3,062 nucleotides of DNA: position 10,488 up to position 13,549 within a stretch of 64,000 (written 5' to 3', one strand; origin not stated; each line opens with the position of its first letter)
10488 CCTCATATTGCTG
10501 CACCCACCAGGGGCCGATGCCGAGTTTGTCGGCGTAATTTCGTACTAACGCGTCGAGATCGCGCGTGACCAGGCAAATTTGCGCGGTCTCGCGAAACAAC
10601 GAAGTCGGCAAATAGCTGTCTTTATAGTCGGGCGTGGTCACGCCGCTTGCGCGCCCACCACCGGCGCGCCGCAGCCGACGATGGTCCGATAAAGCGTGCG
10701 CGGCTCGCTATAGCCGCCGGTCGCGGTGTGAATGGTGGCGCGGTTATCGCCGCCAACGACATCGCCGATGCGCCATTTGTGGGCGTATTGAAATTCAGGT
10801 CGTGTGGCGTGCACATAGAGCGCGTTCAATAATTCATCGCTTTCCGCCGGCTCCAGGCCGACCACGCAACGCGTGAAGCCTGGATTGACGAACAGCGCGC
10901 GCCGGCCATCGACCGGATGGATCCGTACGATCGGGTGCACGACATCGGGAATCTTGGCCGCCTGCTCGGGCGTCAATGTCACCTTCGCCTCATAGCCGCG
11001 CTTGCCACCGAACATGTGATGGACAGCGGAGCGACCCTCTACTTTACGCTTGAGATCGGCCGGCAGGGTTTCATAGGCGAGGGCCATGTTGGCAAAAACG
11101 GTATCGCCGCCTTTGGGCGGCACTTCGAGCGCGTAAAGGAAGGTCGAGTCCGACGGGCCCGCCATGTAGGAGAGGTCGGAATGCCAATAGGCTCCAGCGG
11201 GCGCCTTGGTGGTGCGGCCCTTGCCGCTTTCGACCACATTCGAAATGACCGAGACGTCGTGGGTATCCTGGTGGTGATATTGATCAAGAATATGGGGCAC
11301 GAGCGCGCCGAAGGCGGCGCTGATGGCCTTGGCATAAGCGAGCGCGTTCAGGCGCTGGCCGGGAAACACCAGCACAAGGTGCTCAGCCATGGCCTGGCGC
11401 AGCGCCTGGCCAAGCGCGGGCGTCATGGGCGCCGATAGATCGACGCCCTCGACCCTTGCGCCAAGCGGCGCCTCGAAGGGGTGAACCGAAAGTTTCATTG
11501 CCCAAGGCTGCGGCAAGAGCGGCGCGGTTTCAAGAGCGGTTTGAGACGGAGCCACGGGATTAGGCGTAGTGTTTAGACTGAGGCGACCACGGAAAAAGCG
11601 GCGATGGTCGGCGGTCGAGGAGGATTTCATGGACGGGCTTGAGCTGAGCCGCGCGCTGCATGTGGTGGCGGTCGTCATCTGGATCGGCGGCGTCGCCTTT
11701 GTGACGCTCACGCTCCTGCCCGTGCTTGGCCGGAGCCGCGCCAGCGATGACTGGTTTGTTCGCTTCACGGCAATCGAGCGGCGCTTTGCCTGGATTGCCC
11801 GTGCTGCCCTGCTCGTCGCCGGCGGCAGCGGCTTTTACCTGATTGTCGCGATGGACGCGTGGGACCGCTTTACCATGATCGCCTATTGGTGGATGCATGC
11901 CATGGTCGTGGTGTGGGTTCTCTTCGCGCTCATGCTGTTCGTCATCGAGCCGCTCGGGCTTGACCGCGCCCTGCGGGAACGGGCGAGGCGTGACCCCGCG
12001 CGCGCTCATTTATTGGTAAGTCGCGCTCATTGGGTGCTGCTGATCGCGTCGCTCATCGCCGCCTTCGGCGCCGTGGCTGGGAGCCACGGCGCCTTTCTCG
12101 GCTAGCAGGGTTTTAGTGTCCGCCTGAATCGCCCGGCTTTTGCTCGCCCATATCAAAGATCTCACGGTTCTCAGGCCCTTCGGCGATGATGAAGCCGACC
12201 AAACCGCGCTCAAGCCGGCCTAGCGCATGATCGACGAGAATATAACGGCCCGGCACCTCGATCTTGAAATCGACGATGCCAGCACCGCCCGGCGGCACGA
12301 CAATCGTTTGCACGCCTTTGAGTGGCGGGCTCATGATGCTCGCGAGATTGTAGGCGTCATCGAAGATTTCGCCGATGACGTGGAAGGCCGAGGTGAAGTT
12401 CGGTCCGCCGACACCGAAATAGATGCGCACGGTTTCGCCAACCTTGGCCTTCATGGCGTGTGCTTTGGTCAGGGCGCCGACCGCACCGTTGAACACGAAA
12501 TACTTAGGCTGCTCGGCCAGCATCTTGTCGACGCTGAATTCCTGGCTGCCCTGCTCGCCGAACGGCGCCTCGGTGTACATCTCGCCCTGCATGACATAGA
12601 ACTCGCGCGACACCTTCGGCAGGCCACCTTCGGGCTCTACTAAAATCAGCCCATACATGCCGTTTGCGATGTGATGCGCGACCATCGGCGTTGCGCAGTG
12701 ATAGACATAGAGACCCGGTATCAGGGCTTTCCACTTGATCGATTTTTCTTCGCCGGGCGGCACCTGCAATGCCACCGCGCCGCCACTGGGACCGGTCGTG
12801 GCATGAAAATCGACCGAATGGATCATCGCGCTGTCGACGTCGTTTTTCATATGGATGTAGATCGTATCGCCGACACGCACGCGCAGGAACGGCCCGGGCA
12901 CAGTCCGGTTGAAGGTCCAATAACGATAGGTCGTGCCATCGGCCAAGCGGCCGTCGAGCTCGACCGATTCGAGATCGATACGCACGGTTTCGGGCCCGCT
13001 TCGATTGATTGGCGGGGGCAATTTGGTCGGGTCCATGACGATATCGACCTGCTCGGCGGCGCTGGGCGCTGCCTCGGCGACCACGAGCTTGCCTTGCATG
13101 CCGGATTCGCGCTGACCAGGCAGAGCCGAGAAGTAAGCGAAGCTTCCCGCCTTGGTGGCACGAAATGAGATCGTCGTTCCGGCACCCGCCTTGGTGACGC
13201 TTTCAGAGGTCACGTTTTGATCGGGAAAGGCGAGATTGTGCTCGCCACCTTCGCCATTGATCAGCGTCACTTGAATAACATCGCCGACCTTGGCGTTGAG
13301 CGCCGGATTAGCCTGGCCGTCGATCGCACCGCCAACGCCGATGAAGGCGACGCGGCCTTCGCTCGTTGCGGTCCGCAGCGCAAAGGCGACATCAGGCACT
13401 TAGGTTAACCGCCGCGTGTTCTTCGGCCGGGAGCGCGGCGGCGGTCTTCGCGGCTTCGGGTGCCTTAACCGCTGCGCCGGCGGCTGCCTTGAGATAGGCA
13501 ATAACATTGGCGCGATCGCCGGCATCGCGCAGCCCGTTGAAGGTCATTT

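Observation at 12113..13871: Cytochrome c and cupredoxin-NirK look like one four-domain nitrite reductase split at an 8-nt overlap; the NirK ORF has no export signal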

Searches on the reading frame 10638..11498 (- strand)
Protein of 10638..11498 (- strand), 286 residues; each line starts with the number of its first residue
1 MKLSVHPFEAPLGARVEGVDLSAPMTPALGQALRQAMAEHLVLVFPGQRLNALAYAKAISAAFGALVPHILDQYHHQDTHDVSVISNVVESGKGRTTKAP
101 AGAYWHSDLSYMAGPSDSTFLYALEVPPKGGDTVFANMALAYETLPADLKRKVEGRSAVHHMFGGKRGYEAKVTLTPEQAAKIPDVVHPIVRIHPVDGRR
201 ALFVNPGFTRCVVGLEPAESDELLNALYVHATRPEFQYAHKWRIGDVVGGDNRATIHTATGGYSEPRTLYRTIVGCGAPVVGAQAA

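Call 33: search_protein_families(library=pfam, proteins=[window:10638-11498:-], max_evalue=0.01)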
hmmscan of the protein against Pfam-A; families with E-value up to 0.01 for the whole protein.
window:10638-11498:- (286 aa): 1 family
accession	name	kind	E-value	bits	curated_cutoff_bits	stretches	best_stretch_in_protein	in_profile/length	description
PF02668.22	TauD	-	1.9e-61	208.7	27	1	7-272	4-266/267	Taurine catabolism dioxygenase TauD, TfdA family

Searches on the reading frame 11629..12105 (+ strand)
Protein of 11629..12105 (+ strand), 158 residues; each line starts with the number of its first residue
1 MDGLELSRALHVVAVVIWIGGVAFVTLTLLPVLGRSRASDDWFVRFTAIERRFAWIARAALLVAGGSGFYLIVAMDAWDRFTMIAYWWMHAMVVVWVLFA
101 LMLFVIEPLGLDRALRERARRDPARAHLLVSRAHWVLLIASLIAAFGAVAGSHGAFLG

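Call 33: search_protein_families(library=pfam, proteins=[window:11629-12105:+], max_evalue=0.01)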
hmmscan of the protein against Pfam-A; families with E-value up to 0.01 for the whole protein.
window:11629-12105:+ (158 aa): 2 families
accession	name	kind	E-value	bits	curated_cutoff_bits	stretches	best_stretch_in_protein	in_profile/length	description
PF05425.18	CopD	-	0.0011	19.8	32.1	1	49-146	3-99/105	Copper resistance protein D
PF03653.18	UPF0093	-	0.0021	18.8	34.2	1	7-138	8-134/146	Uncharacterised protein family (UPF0093)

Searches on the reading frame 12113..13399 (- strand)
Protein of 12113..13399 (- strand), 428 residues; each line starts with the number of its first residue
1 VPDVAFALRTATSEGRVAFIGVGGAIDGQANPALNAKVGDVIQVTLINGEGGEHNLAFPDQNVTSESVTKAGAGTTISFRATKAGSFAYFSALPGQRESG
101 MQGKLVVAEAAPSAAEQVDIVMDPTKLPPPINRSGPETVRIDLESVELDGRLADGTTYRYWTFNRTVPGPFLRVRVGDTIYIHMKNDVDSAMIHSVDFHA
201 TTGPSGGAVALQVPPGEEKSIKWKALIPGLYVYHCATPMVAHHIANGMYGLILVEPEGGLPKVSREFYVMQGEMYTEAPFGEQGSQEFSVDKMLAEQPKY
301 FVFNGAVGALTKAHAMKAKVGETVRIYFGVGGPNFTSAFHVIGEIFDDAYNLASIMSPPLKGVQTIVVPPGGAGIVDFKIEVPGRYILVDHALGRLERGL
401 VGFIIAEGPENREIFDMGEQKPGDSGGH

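Call 3: search_protein_families(library=pfam, proteins=[window:12113-13399:-], max_evalue=0.01)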
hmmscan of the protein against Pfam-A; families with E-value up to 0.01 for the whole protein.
window:12113-13399:- (428 aa): 5 families
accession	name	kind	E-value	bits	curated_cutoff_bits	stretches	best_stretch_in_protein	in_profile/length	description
PF07732.21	Cu-oxidase_3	-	4.5e-19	69.1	21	1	153-257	10-117/119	Multicopper oxidase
PF07731.20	Cu-oxidase_2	-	7.3e-10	39.2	20.4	1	211-257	93-136/137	Multicopper oxidase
PF13473.12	Cupredoxin_1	-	1.3e-07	32.1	27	1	32-107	34-104/104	Cupredoxin-like domain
PF00127.26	Copper-bind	-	1.7e-06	28.8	21.2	0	43-107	26-98/99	Copper binding proteins, plastocyanin/azurin family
PF23509.1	MSMEG_3727_PQQ-assoc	-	0.0065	16.3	27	0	41-115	68-142/152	MSMEG_3727, PQQ-associated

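Call 4: search_protein_families(library=ncbifam, proteins=[window:12113-13399:-], max_evalue=0.01)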
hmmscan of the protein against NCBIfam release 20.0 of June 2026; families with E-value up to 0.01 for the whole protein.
window:12113-13399:- (428 aa): 11 families
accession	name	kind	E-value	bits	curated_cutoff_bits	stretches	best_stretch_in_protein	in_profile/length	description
TIGR02376.1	Cu_nitrite_red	equivalog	5.4e-100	334.9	296.3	2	117-417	5-321/326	copper-containing nitrite reductase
TIGR03388.1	ascorbase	equivalog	5.5e-11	41.8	614.8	1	156-259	18-124/542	L-ascorbate oxidase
TIGR01480.1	copper_res_A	subfamily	3.3e-08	32.4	478.95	1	137-273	48-180/593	copper resistance system multicopper oxidase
TIGR03095.1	rusti_cyanin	equivalog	3.5e-08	33.8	146.7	0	76-107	116-147/148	rusticyanin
TIGR04246.1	nitrous_NosZ_Gp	equivalog_domain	1e-07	30.7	625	1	172-256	501-578/578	Sec-dependent nitrous-oxide reductase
TIGR03389.1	laccase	equivalog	1.9e-06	27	558.9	1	161-277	25-147/539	laccase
TIGR02656.1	cyanin_plasto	equivalog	8.2e-05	23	87.85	0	34-107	19-98/99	plastocyanin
NF008205.1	PRK10965.1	equivalog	0.00011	21.2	525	1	126-256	33-165/529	multicopper oxidase CueO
NF008135.0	PRK10883.1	equivalog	0.00027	19.5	581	1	152-257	59-166/471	cell division protein FtsP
TIGR03096.1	nitroso_cyanin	equivalog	0.00068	19.4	142.85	0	33-93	62-120/135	nitrosocyanin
TIGR03102.1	halo_cynanin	subfamily_domain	0.003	17.6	93.8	0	32-107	42-114/115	halocyanin domain-containing protein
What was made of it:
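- On Four-domain haem-cupredoxin-CuNiR (BrNiR class): TIGR02376 at 334.9 bits, above the 296.3 cut-off (call 4).
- Checked: The NirK ORF hits TIGR02376 at 5.4e-100 (334.9 bits; cut-off 296.3) and also carries an N-terminal cupredoxin domain (calls 3, 4).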

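Call 5: search_solved_structures(query=window:12113-13399:-, show_alignments=3)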
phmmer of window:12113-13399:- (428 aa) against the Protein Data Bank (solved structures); distinct sequences matched with E-value up to 0.001: 174 (the best 60 are shown).
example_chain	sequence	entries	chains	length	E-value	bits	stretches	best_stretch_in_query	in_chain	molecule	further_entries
6tfd_A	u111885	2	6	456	6.6e-165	552.5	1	4-421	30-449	Copper-containing nitrite reductase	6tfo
2dv6_A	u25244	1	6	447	1.1e-162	545.2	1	4-420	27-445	Nitrite reductase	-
6the_A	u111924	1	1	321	3.7e-143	480.8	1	112-423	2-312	Copper-containing nitrite reductase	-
1kbv_A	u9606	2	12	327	4.2e-99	335.7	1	118-416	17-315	Major outer membrane protein PAN 1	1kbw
5tb7_A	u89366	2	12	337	4.9e-98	332.1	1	118-416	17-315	Nitrite reductase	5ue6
6qpt_A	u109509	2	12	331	9.2e-95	321.4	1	111-416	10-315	Copper-containing nitrite reductase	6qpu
9fom_A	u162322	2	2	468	1.1e-94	321.2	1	111-416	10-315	Copper-containing nitrite reductase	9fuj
2yqb_A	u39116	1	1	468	1.2e-94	321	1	111-416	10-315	COPPER-CONTAINING NITRITE REDUCTASE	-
9fui_A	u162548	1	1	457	1.3e-94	320.9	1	112-416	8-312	Copper-containing nitrite reductase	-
2zoo_A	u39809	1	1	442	1.7e-94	320.5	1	119-416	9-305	Probable nitrite reductase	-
6qpz_A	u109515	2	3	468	2.4e-94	320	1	111-417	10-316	Copper-containing nitrite reductase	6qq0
6qq1_A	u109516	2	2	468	2.6e-94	319.9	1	111-416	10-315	Copper-containing nitrite reductase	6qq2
7qq2_A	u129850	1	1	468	2.7e-94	319.8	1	111-416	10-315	Copper-containing nitrite reductase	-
6qpv_A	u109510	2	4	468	2.7e-94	319.8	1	111-416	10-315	Copper-containing nitrite reductase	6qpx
3ziy_A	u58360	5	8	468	2.7e-94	319.8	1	111-416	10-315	COPPER-CONTAINING NITRITE REDUCTASE | Nitrite reductase, copper-containing | Nitrite reductase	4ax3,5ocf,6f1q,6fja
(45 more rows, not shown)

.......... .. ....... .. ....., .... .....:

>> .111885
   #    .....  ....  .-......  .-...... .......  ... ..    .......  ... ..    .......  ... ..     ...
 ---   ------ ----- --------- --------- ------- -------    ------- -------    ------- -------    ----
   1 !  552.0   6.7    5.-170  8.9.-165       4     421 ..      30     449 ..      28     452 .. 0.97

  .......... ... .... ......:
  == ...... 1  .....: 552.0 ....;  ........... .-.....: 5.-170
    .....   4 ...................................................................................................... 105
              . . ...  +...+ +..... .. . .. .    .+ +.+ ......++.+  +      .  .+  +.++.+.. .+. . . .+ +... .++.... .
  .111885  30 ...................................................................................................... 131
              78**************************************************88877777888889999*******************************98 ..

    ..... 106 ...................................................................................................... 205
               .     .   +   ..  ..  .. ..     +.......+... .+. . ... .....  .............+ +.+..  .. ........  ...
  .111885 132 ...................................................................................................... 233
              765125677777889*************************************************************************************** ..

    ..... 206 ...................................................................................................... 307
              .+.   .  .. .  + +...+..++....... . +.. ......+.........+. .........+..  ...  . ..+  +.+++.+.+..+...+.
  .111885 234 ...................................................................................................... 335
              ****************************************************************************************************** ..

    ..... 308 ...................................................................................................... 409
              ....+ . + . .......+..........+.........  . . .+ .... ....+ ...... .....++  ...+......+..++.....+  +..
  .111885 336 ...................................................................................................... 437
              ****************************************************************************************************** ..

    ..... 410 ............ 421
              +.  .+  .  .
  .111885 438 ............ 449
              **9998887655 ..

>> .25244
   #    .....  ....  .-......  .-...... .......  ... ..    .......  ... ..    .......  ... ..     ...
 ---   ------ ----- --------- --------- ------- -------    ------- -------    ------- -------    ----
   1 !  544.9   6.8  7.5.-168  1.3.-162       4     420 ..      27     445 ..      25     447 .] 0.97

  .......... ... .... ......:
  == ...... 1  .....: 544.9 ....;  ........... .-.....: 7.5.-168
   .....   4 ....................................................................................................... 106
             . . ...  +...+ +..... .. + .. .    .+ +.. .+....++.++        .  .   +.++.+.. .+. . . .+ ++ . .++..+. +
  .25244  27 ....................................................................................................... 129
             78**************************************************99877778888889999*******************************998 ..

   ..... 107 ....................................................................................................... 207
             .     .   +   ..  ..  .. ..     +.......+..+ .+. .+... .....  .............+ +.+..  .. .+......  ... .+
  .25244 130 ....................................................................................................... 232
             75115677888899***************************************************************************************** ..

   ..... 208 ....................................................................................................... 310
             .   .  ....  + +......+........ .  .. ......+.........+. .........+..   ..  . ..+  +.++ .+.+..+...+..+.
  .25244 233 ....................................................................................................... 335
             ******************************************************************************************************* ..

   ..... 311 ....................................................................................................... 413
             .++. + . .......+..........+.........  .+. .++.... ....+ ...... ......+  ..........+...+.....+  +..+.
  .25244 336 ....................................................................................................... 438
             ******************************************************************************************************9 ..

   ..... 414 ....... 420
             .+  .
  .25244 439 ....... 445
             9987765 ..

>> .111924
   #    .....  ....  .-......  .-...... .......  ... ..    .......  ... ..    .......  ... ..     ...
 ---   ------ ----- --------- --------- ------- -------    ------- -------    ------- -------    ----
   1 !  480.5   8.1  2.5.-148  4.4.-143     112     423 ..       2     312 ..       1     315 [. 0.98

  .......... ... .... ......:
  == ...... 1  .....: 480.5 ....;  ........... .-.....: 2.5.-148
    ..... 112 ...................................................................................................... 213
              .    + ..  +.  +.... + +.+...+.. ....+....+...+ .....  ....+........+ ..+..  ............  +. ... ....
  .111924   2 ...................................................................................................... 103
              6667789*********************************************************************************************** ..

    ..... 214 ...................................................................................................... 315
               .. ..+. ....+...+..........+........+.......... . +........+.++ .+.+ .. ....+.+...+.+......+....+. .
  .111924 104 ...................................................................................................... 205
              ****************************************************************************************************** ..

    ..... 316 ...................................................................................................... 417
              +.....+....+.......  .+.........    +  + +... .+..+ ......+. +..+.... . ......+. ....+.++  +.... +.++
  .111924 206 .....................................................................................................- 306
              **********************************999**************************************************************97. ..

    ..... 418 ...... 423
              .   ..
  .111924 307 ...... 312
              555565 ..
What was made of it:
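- On Four-domain haem-cupredoxin-CuNiR (BrNiR class): The fold is present (PF13473 at 1.3e-7; it aligns with the HdNiR cupredoxin; calls 3, 5).
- Closest known: Three-domain N-terminal cupredoxin CuNiR of Hyphomicrobium denitrificans. Same: ORF 2 alone has the HdNiR architecture and aligns end to end (1.1e-162 and 6.6e-165, call 5).
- Closest known: Three-domain N-terminal cupredoxin CuNiR of Hyphomicrobium denitrificans. Different: ORF 2 starts at the fold itself (query residue 4 aligns with chain residue 27-30, call 5).
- Checked: Its residue 4 aligns with residue 27-30 of the mature Hyphomicrobium three-domain enzyme (2dv6, 6tfd), so the ORF begins exactly at the first strand of the cupredoxin fold (call 5).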

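Call 14: list_cluster_members(proteins=[window:12113-13399:-, window:13392-13871:-, P0001])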
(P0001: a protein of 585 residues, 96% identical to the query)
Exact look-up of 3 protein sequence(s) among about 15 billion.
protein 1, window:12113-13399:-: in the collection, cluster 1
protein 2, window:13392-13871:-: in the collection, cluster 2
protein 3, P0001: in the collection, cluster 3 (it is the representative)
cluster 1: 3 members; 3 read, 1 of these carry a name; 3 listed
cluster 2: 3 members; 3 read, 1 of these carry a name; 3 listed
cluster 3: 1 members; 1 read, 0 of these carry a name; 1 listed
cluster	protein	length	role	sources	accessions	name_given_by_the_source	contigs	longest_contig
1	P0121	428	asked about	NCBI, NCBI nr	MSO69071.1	MAG: nitrite reductase, copper-containing [Alphaproteobacteria bacterium] | nitrite reductase, copper-containing [Alphaproteobacteria bacterium]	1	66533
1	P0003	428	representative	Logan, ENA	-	-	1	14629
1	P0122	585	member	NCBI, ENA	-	-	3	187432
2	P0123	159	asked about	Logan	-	-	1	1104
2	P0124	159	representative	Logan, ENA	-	-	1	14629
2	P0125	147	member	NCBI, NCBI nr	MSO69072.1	MAG: cytochrome c family protein [Alphaproteobacteria bacterium] | cytochrome c family protein [Alphaproteobacteria bacterium]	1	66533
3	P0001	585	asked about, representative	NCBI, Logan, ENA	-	-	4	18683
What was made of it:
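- The window comes from a metagenome-assembled genome (call 14).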

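Call 17: find_encoding_contigs(protein=P0122, flank=6000, max_places=4)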
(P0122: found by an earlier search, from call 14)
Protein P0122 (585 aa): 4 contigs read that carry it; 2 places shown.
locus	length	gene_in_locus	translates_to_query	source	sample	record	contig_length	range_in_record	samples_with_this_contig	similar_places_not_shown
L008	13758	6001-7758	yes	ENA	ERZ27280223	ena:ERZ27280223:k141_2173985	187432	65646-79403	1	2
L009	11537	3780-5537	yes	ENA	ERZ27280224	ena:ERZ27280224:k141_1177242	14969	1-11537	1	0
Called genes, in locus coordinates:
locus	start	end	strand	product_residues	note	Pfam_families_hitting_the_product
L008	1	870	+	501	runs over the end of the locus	PF02789:Peptidase_M17_N, PF00883:Peptidase_M17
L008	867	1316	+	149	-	PF04364:DNA_pol3_chi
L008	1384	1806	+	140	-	PF00334:NDK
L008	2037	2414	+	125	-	PF02617:ClpS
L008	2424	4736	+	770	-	PF02861:Clp_N, PF00004:AAA, PF17871:AAA_lid_9, PF00004:AAA, PF07724:AAA_2, PF07728:AAA_5, PF13401:AAA_22 (weak), PF10431:ClpB_D2-small, +6 more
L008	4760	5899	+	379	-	PF02515:CoA_transf_3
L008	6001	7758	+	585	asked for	PF00034:Cytochrom_C (weak), PF07731:Cu-oxidase_2 (faint), PF07732:Cu-oxidase_3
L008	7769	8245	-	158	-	-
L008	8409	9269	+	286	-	PF02668:TauD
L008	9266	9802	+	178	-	PF13669:Glyoxalase_4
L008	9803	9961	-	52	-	-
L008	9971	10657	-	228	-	PF00440:TetR_N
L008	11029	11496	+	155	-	PF01124:MAPEG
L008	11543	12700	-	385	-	PF00005:ABC_tran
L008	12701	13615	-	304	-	PF00528:BPD_transp_1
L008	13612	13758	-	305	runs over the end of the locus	PF00528:BPD_transp_1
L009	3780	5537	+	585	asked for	PF00034:Cytochrom_C (weak), PF07731:Cu-oxidase_2 (faint), PF07732:Cu-oxidase_3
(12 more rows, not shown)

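Call 23: find_encoding_contigs(protein=window:12113-13399:-, flank=10000, max_places=6)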
Protein window:12113-13399:- (428 aa): no gene with exactly this product is on record in the collection.
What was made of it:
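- Tried and rejected: The window's exact NirK protein is not on record in the contig index (call 23).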
